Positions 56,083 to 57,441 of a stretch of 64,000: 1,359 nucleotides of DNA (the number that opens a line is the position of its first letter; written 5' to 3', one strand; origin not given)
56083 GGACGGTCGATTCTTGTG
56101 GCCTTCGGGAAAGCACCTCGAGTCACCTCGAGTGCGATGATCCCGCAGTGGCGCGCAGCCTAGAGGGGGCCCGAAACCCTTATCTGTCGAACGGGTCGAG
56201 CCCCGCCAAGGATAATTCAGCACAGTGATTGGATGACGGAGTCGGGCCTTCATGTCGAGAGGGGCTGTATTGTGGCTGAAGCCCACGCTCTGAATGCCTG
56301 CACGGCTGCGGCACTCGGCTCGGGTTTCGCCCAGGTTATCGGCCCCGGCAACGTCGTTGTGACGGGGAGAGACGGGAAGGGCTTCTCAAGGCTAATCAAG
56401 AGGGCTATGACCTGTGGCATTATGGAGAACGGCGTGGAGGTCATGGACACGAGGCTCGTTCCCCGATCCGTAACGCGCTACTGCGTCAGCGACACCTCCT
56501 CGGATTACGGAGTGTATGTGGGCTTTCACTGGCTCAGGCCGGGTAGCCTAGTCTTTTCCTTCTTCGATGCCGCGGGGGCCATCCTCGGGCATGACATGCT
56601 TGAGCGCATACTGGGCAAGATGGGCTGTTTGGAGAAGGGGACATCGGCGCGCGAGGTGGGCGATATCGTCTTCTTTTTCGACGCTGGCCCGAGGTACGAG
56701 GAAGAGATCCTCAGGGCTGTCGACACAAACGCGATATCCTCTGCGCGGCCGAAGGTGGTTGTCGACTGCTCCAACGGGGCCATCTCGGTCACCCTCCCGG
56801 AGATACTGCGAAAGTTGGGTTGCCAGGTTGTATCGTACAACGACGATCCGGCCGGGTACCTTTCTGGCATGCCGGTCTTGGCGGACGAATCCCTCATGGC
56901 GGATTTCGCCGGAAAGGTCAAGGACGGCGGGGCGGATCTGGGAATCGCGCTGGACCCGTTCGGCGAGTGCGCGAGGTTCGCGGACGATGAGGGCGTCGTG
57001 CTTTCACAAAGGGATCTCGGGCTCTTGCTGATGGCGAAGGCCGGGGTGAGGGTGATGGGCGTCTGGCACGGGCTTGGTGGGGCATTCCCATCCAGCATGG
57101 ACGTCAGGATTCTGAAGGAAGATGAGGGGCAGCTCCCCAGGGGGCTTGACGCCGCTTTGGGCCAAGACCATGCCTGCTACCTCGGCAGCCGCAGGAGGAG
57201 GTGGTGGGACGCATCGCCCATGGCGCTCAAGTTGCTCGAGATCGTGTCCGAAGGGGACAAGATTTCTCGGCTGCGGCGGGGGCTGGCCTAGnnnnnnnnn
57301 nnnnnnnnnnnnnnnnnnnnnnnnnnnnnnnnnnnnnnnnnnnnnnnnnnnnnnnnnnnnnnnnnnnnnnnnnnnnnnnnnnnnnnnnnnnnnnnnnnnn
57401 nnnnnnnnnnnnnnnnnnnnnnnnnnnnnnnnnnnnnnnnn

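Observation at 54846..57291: Sugar nucleotidyltransferase paired with a catalytically dead, truncated phosphohexomutase paralog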

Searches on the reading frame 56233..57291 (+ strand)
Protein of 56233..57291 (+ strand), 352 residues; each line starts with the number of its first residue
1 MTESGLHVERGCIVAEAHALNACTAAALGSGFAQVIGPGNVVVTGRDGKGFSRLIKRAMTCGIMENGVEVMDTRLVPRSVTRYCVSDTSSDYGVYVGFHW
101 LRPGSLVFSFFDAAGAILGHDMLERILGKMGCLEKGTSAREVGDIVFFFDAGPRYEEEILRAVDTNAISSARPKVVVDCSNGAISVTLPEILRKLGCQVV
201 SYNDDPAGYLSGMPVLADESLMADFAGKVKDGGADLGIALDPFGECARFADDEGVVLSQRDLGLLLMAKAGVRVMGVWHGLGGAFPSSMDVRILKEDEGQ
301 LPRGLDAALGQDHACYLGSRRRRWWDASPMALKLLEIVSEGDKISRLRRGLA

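Call 3: search_protein_families(library=pfam, proteins=[window:56233-57291:+], max_evalue=1)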
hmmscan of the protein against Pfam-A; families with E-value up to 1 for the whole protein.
window:56233-57291:+ (352 aa): 3 families
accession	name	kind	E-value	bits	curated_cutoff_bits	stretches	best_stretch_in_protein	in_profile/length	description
PF02879.22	PGM_PMM_II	-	9.3e-16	58.7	29.3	1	155-251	3-100/103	Phosphoglucomutase/phosphomannomutase, alpha/beta/alpha domain II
PF02878.22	PGM_PMM_I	-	1.7e-11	44.4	22.5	1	16-128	14-129/138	Phosphoglucomutase/phosphomannomutase, alpha/beta/alpha domain I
PF14464.11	Prok-JAB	-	0.094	13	25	1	248-298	46-94/114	Prokaryotic homologs of the JAB domain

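Call 4: search_protein_families(library=ncbifam, proteins=[window:56233-57291:+], max_evalue=1)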
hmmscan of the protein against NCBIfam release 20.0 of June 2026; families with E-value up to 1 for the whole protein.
window:56233-57291:+ (352 aa): 6 families
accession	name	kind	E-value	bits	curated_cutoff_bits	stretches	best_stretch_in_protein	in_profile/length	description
TIGR03990.1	Arch_GlmM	equivalog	1.6e-30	106.4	439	1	19-270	16-266/444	phosphoglucosamine mutase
TIGR01455.1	glmM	equivalog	3e-19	69.1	447.55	1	19-259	14-256/442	phosphoglucosamine mutase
NF046027.1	PhglucPhmanMutPgmG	equivalog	1.7e-12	46.8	600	1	18-267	21-265/460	phosphoglucomutase/phosphomannomutase PgmG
NF007088.0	PRK09542.1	equivalog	1.2e-07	31.1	618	1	19-253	24-257/456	phosphomannomutase/phosphoglucomutase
TIGR00744.1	ROK_glcA_fam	subfamily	0.023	14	260.35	1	127-171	171-215/318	ROK family glucokinase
NF011943.0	PRK15414.1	subfamily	0.045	12.7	801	0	19-76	19-75/456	phosphomannomutase CpsG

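Call 6: find_homologous_proteins(query=window:56233-57288:+, max_evalue=0.001)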
Query window:56233-57288:+ (352 aa): 24 proteins with E <= 0.001 among 8000 candidates.
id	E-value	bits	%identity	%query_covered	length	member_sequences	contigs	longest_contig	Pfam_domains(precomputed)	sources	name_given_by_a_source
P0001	5.7e-232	787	100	100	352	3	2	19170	PF02878.23,PF02879.23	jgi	-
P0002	7.8e-159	547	72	99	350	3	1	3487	PF02878.23,PF02879.23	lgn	-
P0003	1.6e-155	536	71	99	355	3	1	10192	PF02878.23,PF02879.23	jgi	-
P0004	7.0e-150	517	71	95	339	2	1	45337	PF02878.23,PF02879.23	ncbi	-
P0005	4.3e-123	429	56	98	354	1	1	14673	PF02878.23,PF02879.23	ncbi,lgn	-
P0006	2.4e-112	394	52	98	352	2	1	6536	PF02878.23,PF02879.23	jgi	-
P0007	5.3e-109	383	52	97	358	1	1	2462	PF02878.23,PF02879.23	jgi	jgi:phosphomannomutase/phosphoglucomutase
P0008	2.5e-108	381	50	97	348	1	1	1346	PF02878.23,PF02879.23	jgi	jgi:phosphomannomutase/phosphoglucomutase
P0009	1.3e-107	378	52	98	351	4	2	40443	PF02878.23,PF02879.23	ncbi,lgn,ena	-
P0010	2.3e-107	378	51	97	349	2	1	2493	PF02878.23,PF02879.23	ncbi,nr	ncbi:MAG: hypothetical protein HXS50_04260 [Theionarchaea archaeon]|nr:hypothetical protein [Theiona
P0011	6.7e-107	376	50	98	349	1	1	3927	PF02878.23,PF02879.23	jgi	jgi:phosphomannomutase/phosphoglucomutase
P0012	3.7e-106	374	49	98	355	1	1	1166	PF02878.23,PF02879.23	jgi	jgi:phosphomannomutase/phosphoglucomutase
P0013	7.4e-106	373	51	97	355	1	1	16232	PF02878.23,PF02879.23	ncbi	-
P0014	3.4e-105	370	50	99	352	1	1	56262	PF02878.23,PF02879.23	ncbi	-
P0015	7.3e-105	369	53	95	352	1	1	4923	PF02878.23,PF02879.23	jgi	jgi:phosphomannomutase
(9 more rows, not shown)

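Call 7: search_solved_structures(query=window:56233-57288:+, max_evalue=0.01, show_alignments=3)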
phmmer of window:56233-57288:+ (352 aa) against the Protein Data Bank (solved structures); distinct sequences matched with E-value up to 0.01: 23.
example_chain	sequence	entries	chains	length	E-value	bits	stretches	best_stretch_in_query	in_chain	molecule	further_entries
9du5_A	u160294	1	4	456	1e-22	84.3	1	41-275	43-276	Phosphoglucomutase/phosphomannomutase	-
1wqa_A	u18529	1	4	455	1.1e-22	84.1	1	41-273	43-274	phospho-sugar mutase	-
4mrq_A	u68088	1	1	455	4e-16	62.6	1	34-269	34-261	Phosphomannomutase/phosphoglucomutase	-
4il8_A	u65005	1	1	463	4.1e-16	62.6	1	34-269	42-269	Phosphomannomutase/phosphoglucomutase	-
2fkf_A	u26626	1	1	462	4.1e-16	62.6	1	34-269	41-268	Phosphomannomutase/phosphoglucomutase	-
3bkq_X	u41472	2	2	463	4.1e-16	62.6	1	34-269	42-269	Phosphomannomutase/phosphoglucomutase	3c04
1k35_A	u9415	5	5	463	4.1e-16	62.6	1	34-269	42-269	Phosphomannomutase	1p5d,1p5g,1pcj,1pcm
2h4l_X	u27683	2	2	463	4.1e-16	62.6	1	34-269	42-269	Phosphomannomutase/phosphoglucomutase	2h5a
1k2y_X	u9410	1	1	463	4.9e-16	62.3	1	34-269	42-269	phosphomannomutase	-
2fkm_X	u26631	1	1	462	5e-16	62.3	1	34-269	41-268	Phosphomannomutase/phosphoglucomutase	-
3rsm_A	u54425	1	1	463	5.5e-16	62.2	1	34-269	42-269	Phosphomannomutase/phosphoglucomutase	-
9ix8_A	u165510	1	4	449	3.7e-11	46.3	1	40-274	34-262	Phosphopentomutase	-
2f7l_A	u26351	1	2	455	8.9e-10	41.7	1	30-272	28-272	455aa long hypothetical phospho-sugar mutase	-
3pdk_A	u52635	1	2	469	9.8e-09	38.3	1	42-258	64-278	Phosphoglucosamine mutase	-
3i3w_A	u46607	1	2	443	6.2e-08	35.7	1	28-259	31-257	Phosphoglucosamine mutase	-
7ojs_C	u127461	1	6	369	5e-07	32.7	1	42-258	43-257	Phosphoglucosamine mutase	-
7ojr_A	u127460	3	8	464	8.9e-07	31.9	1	42-258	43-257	Phosphoglucosamine mutase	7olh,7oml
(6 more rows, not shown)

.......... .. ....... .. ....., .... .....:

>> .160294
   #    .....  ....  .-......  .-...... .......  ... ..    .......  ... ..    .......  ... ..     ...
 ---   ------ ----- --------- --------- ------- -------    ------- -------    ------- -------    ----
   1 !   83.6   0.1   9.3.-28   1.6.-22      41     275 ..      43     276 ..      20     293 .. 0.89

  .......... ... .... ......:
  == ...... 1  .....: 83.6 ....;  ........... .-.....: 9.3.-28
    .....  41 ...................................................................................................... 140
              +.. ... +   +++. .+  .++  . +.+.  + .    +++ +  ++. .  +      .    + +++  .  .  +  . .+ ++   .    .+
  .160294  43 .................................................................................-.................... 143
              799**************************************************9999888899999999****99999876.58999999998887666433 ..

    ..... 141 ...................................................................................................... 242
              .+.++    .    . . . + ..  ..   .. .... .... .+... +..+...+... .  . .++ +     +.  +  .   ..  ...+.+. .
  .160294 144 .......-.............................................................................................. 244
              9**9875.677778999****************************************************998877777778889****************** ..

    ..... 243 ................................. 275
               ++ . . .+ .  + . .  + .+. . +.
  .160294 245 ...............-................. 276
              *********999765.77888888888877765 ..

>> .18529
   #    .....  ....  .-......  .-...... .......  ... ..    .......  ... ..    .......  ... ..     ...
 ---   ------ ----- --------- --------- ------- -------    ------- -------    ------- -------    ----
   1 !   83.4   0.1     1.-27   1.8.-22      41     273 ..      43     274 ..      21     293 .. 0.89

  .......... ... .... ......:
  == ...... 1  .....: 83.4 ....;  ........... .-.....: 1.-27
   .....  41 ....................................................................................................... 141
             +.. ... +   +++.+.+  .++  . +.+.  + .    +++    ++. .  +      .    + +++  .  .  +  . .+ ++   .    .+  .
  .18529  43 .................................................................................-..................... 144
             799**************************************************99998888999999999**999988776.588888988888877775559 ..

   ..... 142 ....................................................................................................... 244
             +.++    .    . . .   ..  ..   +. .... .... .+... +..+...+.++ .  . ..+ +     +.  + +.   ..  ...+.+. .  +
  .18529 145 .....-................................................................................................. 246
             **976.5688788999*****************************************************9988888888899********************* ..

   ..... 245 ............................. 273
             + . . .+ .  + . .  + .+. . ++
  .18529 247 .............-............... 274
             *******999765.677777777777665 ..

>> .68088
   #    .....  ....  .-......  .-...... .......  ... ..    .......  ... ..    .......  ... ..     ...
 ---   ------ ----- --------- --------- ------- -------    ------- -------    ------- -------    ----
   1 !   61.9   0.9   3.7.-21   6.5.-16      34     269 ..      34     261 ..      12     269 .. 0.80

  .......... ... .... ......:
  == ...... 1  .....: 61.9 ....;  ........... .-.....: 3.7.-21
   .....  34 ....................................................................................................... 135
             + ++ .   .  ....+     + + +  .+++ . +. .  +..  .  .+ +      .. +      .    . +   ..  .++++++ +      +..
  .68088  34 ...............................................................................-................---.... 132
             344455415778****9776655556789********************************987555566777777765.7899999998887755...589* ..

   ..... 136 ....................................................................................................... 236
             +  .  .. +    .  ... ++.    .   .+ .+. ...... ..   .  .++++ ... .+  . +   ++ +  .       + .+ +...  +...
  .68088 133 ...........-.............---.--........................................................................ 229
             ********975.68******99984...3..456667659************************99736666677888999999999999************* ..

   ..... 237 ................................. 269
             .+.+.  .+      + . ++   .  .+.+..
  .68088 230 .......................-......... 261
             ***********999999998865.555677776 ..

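Call 10: find_encoding_contigs(protein=P0014, flank=8000, max_places=3)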
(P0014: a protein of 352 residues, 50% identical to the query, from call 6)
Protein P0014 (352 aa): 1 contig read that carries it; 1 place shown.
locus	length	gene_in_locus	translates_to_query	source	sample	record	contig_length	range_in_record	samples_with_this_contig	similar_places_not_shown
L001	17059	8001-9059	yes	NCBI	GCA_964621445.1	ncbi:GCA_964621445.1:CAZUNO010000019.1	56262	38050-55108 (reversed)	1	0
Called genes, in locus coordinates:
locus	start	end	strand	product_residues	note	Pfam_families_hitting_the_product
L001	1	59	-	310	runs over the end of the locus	-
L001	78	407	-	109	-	-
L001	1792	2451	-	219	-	-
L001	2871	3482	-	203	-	-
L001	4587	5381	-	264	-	PF01416:PseudoU_synth_1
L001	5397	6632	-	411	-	PF01963:TraB_PrgY_gumN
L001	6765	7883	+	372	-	PF00483:NTP_transferase, PF12804:NTP_transf_3, PF00132:Hexapep (faint), PF24894:Hexapep_GlmU (weak), PF25084:LbH_EIF2B, PF25087:GMPPB_C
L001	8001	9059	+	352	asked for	PF02878:PGM_PMM_I, PF02879:PGM_PMM_II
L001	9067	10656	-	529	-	PF00682:HMGL-like, PF22617:HCS_D2, PF08502:LeuA_dimer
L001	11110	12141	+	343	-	-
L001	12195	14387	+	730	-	-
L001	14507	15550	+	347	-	-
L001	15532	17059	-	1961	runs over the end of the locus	PF07705:CARDB, PF17957:Big_7, PF01364:Peptidase_C25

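Call 11: find_encoding_contigs(protein=P0004, flank=8000, max_places=3)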
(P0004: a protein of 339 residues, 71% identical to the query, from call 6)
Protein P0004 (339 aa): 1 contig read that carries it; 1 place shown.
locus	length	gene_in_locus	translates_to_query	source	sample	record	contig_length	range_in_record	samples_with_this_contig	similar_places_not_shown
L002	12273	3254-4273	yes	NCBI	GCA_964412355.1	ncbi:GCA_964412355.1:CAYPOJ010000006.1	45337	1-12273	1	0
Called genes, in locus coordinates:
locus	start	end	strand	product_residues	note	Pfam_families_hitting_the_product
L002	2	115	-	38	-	?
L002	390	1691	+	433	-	-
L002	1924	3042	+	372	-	PF00483:NTP_transferase, PF12804:NTP_transf_3, PF24894:Hexapep_GlmU, PF25084:LbH_EIF2B, PF25087:GMPPB_C, PF00132:Hexapep (weak)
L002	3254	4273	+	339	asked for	PF02878:PGM_PMM_I, PF02879:PGM_PMM_II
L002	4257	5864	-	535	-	PF00682:HMGL-like, PF22617:HCS_D2, PF08502:LeuA_dimer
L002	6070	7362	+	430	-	PF07090:GATase1_like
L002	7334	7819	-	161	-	-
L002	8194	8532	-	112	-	-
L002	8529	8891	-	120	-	PF01850:PIN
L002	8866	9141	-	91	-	PF02697:VAPB_antitox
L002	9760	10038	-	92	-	PF05016:ParE_toxin (weak)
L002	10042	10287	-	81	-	PF24434:DUF7557 (weak)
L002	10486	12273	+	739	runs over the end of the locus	PF08306:Glyco_hydro_98M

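Call 13: find_encoding_contigs(protein=P0009, flank=8000, max_places=2)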
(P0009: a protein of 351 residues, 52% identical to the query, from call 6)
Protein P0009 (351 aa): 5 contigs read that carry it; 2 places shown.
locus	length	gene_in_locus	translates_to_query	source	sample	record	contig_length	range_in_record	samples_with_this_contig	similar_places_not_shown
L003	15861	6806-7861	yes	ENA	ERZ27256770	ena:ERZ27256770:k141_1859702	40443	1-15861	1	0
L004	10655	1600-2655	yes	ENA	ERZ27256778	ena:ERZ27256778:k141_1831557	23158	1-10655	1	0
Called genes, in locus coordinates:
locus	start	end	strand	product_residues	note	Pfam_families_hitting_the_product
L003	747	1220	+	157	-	-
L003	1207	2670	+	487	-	-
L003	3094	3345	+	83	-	-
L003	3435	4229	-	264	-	PF01416:PseudoU_synth_1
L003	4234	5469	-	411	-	PF01963:TraB_PrgY_gumN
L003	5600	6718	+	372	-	PF00483:NTP_transferase, PF12804:NTP_transf_3, PF24894:Hexapep_GlmU, PF25084:LbH_EIF2B, PF00132:Hexapep (faint), PF25087:GMPPB_C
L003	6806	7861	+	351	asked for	PF02878:PGM_PMM_I, PF02879:PGM_PMM_II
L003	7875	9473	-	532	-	PF00682:HMGL-like, PF22617:HCS_D2, PF08502:LeuA_dimer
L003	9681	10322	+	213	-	PF02607:B12-binding_2, PF02310:B12-binding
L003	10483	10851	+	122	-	-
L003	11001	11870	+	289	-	PF00701:DHDPS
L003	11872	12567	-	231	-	PF02585:PIG-L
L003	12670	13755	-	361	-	PF05343:Peptidase_M42, PF04389:Peptidase_M28 (faint), PF01546:Peptidase_M20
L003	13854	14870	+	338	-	PF21360:PylC-like_N, PF02655:ATP-grasp_3, PF02786:CPSase_L_D2, PF15632:ATPgrasp_Ter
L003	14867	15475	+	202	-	PF02585:PIG-L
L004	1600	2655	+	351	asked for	PF02878:PGM_PMM_I, PF02879:PGM_PMM_II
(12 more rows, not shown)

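Call 14: find_encoding_contigs(protein=P0013, flank=8000, max_places=2)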
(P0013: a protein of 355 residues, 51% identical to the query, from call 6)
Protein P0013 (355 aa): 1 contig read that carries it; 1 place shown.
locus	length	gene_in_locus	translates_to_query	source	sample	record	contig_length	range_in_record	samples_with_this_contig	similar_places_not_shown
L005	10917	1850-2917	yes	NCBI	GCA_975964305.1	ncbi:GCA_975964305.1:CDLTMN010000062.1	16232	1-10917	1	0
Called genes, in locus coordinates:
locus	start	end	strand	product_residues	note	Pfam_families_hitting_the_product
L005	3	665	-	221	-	?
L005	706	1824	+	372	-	PF00483:NTP_transferase, PF12804:NTP_transf_3, PF16314:DUF4954 (weak), PF25084:LbH_EIF2B, PF00132:Hexapep (weak), PF24894:Hexapep_GlmU, PF25087:GMPPB_C, PF00132:Hexapep (weak)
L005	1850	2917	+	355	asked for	PF02878:PGM_PMM_I, PF02879:PGM_PMM_II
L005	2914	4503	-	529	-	PF00682:HMGL-like, PF22617:HCS_D2, PF08502:LeuA_dimer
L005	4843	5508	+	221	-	PF02607:B12-binding_2, PF02310:B12-binding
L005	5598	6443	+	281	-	PF00701:DHDPS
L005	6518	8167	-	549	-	PF10509:GalKase_gal_bdg, PF00288:GHMP_kinases_N, PF08544:GHMP_kinases_C (weak)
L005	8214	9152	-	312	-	PF25084:LbH_EIF2B (faint), PF25087:GMPPB_C (faint), PF00132:Hexapep (weak)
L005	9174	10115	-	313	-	PF00459:Inositol_P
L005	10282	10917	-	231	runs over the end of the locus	PF02585:PIG-L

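Call 21: search_protein_representatives(alignment_id=A2)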
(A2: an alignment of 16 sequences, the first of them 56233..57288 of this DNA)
Query: 16 sequences, 354 profile positions. Proteins with E-value up to 0.001 (for the whole library): 5795; up to 1e-10: 1689; up to 1e-30: 28. The best 150 are listed.
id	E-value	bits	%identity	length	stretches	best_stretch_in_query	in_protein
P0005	6.3e-172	588.1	-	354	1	1-353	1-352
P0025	5.5e-38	147.5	-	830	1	10-264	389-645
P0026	1.7e-37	145.9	-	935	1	10-345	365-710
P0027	1.0e-34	136.8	-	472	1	5-344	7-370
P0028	2.3e-34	135.6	-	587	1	14-265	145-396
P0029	2.8e-34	135.3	-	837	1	14-260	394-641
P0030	1.0e-33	133.5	-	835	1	12-352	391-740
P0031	1.1e-33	133.4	-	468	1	5-345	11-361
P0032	1.5e-33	132.9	-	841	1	21-264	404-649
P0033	1.8e-33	132.7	-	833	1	9-279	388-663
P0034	1.8e-33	132.7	-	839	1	10-352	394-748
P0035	1.9e-33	132.6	-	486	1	10-265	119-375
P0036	2.2e-33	132.4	-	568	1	20-267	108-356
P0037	2.5e-33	132.2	-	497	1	3-323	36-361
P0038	7.1e-33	130.7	-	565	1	9-271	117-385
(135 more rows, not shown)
